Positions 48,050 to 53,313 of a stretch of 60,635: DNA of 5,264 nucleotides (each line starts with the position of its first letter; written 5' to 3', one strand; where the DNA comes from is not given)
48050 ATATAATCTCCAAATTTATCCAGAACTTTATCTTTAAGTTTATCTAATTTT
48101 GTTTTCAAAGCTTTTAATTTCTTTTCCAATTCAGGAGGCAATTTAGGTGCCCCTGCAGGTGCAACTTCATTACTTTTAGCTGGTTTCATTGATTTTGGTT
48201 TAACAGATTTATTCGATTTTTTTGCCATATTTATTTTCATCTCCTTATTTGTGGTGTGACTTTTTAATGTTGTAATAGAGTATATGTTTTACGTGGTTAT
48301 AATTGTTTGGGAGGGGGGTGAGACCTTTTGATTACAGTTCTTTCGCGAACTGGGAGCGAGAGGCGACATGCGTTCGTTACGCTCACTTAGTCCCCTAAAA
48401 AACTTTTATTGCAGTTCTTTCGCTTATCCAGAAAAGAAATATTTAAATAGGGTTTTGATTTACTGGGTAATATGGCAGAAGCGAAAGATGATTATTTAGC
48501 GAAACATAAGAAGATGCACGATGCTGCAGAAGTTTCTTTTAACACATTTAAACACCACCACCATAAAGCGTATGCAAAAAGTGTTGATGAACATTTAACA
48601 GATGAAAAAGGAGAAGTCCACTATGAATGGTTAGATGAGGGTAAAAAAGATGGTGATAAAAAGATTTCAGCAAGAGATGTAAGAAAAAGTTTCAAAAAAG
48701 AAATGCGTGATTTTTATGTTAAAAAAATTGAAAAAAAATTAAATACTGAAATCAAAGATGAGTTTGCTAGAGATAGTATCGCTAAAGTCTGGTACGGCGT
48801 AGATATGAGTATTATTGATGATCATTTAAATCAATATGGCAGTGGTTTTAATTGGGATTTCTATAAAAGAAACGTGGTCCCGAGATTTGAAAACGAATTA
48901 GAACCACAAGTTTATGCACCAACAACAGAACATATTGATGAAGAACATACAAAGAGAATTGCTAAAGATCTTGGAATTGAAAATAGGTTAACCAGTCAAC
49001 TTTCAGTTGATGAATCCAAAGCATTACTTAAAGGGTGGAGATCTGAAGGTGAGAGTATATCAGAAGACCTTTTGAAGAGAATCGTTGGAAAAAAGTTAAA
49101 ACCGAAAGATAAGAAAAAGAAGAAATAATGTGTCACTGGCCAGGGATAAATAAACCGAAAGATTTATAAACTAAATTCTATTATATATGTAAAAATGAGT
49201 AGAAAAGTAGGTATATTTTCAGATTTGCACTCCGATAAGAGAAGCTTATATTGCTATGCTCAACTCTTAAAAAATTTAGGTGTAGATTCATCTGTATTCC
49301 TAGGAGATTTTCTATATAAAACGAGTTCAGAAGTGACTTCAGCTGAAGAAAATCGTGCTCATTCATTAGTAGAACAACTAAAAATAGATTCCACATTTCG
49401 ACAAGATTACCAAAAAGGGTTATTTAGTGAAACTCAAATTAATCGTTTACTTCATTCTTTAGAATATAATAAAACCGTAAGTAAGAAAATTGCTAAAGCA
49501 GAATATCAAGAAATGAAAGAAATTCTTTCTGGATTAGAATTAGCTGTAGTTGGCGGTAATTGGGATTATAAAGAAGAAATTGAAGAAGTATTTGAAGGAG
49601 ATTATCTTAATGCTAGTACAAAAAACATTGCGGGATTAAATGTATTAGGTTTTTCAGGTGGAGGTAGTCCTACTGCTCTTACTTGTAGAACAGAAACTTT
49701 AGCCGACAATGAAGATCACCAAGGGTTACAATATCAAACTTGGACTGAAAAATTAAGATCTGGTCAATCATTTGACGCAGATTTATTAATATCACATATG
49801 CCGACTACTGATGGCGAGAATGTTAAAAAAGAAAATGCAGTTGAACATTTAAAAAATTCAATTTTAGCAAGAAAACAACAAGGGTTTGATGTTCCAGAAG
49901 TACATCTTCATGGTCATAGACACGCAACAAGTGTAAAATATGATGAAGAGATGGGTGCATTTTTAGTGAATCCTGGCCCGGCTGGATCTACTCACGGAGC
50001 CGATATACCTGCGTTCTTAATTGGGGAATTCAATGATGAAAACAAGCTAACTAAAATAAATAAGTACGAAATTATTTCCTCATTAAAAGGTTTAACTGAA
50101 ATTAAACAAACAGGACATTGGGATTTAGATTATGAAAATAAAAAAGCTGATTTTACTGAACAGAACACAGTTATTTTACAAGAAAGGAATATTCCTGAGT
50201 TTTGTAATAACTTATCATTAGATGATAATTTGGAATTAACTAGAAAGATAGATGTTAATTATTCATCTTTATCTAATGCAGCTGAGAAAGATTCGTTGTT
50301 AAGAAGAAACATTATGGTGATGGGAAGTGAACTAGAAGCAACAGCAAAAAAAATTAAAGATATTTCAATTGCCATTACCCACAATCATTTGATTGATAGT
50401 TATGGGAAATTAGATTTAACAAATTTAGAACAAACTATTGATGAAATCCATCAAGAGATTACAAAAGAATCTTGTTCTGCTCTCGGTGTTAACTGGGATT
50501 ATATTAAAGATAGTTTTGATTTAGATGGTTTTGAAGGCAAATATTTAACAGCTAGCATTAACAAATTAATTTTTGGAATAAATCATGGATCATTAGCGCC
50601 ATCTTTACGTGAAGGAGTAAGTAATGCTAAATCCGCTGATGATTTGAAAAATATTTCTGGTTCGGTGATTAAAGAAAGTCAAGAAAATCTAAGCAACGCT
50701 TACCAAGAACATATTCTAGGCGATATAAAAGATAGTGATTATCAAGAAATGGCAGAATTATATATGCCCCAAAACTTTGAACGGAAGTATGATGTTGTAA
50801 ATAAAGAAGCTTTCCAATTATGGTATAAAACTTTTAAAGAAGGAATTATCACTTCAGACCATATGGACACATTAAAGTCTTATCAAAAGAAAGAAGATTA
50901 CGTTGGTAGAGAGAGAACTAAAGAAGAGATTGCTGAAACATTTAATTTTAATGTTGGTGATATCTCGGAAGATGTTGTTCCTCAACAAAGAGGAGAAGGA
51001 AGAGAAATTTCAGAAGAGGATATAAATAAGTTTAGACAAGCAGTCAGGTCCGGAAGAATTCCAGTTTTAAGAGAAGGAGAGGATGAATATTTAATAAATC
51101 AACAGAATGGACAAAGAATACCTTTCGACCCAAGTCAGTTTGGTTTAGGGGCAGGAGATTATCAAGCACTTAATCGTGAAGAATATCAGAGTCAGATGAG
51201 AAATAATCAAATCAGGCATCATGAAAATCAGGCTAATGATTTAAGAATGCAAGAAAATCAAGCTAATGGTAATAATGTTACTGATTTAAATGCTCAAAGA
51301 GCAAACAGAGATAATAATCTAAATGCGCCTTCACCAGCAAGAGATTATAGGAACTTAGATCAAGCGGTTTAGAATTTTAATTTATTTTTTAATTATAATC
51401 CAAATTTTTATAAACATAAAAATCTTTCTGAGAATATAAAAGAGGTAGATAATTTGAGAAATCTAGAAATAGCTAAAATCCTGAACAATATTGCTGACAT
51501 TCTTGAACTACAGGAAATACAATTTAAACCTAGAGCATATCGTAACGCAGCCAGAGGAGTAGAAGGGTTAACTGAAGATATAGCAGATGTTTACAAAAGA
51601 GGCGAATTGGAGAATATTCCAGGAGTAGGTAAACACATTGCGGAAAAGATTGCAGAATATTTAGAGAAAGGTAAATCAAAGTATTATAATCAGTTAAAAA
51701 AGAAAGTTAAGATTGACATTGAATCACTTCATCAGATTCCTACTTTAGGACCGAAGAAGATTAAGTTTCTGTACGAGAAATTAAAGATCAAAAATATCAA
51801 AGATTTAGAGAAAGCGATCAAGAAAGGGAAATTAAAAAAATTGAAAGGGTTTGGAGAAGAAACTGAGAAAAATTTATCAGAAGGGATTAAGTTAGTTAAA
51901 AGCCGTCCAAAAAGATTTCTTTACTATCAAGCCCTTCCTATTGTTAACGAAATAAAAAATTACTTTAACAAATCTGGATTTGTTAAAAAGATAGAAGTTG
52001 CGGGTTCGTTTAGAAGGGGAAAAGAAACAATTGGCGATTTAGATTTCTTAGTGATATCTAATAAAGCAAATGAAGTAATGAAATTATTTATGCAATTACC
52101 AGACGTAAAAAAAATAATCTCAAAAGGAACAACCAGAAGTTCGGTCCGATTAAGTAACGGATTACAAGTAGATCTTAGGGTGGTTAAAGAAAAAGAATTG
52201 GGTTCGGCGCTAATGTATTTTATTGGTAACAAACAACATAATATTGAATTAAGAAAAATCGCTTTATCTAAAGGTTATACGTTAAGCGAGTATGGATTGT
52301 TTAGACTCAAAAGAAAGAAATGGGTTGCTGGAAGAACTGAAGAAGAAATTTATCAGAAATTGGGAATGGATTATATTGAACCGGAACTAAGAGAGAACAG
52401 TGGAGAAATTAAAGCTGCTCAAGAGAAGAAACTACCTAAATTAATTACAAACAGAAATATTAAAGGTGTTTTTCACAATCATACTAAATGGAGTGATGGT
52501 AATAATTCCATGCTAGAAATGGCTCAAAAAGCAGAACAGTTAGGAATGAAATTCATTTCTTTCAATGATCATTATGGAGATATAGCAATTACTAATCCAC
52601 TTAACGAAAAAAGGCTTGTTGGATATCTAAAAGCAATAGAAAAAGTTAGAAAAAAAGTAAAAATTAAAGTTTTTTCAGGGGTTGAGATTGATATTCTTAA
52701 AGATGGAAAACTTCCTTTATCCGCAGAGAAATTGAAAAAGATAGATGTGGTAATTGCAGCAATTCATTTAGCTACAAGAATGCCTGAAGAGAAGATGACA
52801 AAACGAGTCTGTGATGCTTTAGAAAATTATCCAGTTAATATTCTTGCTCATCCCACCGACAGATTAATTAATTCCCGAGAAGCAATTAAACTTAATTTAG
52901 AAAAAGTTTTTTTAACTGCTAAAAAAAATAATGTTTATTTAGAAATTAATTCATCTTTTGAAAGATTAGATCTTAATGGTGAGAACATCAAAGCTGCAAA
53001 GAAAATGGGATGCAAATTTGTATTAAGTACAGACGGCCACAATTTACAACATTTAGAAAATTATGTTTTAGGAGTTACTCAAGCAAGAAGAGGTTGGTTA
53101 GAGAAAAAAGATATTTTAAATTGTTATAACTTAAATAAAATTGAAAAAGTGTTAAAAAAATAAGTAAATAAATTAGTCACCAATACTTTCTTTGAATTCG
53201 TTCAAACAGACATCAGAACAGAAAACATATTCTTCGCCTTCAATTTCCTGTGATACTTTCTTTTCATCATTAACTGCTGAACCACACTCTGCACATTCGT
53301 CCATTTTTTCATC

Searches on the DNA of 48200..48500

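Call 73: search_rna_families(source=window, start=48200, end=48500, threshold=evalue, max_evalue=10, show_alignments=2)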
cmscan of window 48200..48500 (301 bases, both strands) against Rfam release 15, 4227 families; matches with E-value up to 10: 4.
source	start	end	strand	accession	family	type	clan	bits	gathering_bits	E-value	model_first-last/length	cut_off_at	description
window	48451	48478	-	RF01353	CRISPR-DR44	Gene; CRISPR;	-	18.1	35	2.5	1-28/28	no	CRISPR RNA direct repeat element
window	48452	48482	+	RF01362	CRISPR-DR49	Gene; CRISPR;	-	14.2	41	9.3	1-47/47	no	CRISPR RNA direct repeat element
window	48233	48267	-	RF01905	HOTAIR_2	Gene; lncRNA;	-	13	60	0.91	35-69/69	no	HOTAIR conserved region 2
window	48401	48448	+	RF02777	OppA_thermometer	Cis-reg; thermoregulator;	-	7.4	290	9.5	1-304/304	no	OppA 5' UTR thermometer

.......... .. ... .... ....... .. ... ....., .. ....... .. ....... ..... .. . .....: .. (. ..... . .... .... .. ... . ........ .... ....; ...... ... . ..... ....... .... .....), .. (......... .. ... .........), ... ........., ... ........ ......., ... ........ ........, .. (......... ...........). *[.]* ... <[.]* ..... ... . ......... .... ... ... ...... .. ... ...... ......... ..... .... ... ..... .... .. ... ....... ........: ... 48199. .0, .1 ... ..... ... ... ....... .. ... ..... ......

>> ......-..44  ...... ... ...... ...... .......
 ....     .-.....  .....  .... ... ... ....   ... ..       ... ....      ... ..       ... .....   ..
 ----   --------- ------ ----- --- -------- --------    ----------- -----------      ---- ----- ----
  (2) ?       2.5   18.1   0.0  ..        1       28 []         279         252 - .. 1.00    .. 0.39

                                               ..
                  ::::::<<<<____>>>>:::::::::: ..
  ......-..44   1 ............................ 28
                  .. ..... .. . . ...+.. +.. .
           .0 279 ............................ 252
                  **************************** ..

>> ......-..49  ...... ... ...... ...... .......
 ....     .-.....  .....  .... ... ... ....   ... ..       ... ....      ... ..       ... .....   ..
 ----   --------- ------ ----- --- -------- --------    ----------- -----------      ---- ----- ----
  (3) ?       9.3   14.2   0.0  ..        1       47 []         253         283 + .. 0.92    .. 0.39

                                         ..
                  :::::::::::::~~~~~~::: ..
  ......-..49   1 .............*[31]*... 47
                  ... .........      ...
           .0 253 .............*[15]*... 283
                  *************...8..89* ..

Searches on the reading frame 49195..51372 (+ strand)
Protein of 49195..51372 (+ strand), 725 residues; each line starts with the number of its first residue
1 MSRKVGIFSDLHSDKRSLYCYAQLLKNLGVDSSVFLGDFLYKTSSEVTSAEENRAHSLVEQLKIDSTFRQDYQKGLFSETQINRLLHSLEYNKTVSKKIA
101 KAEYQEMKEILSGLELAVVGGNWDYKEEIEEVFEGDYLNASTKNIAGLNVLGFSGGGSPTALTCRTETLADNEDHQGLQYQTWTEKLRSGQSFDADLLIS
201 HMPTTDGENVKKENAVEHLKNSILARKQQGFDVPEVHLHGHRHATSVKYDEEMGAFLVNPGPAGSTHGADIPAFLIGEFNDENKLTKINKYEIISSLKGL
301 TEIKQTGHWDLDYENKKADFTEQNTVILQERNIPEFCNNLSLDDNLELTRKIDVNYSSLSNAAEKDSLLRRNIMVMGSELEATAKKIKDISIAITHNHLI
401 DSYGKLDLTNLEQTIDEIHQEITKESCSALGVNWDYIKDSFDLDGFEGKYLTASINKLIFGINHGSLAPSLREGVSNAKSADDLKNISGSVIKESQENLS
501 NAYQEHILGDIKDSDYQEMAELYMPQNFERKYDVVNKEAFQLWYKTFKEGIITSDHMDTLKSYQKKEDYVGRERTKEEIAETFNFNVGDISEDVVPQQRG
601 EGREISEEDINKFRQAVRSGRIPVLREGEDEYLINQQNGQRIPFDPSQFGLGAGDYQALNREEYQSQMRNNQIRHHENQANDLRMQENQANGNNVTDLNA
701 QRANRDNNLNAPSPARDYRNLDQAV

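Call 14: search_protein_families(library=pfam, proteins=[window:49195-51372:+], max_evalue=0.00001)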
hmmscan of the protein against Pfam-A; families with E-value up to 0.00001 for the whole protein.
window:49195-51372:+ (725 aa): 1 family
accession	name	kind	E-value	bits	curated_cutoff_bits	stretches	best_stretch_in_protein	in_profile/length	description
PF12850.12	Metallophos_2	-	1.2e-09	38.9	27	0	104-280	42-152/154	Calcineurin-like phosphoesterase superfamily domain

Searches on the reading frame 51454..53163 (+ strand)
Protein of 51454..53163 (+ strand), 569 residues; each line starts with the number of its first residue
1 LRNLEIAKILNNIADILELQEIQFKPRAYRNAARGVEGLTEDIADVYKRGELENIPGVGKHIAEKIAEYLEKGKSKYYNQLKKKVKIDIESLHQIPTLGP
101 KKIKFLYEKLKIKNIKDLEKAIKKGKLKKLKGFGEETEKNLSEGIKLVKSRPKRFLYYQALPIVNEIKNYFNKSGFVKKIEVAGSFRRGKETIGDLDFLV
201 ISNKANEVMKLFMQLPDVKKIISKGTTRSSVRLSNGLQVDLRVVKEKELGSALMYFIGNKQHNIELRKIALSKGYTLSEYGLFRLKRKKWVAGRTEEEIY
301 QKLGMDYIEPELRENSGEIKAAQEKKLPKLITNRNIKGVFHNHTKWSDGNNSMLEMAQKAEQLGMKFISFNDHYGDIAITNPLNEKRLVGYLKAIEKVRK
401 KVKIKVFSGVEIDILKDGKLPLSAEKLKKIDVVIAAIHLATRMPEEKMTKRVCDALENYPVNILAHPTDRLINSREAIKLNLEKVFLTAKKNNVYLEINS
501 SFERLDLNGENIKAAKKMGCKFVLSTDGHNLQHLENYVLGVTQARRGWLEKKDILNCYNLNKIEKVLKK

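Call 14: search_protein_families(library=pfam, proteins=[window:51454-53163:+], max_evalue=0.00001)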
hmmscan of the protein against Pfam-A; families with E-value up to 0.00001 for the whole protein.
window:51454-53163:+ (569 aa): 5 families
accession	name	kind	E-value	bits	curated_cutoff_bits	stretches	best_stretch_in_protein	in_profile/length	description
PF14791.11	DNA_pol_B_thumb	-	1.2e-24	86.4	25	1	252-314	1-63/63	DNA polymerase beta thumb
PF14716.13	HHH_8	-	4e-19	69.2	30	1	1-74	1-72/73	Helix-hairpin-helix domain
PF02811.25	PHP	-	1.8e-15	58.1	26.4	1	340-501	2-164/164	PHP domain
PF14520.12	HHH_5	-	2.3e-09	38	27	0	90-145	2-55/57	Helix-hairpin-helix domain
PF14792.12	DNA_pol_B_palm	-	5.5e-06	27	25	0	178-209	25-56/113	DNA polymerase beta palm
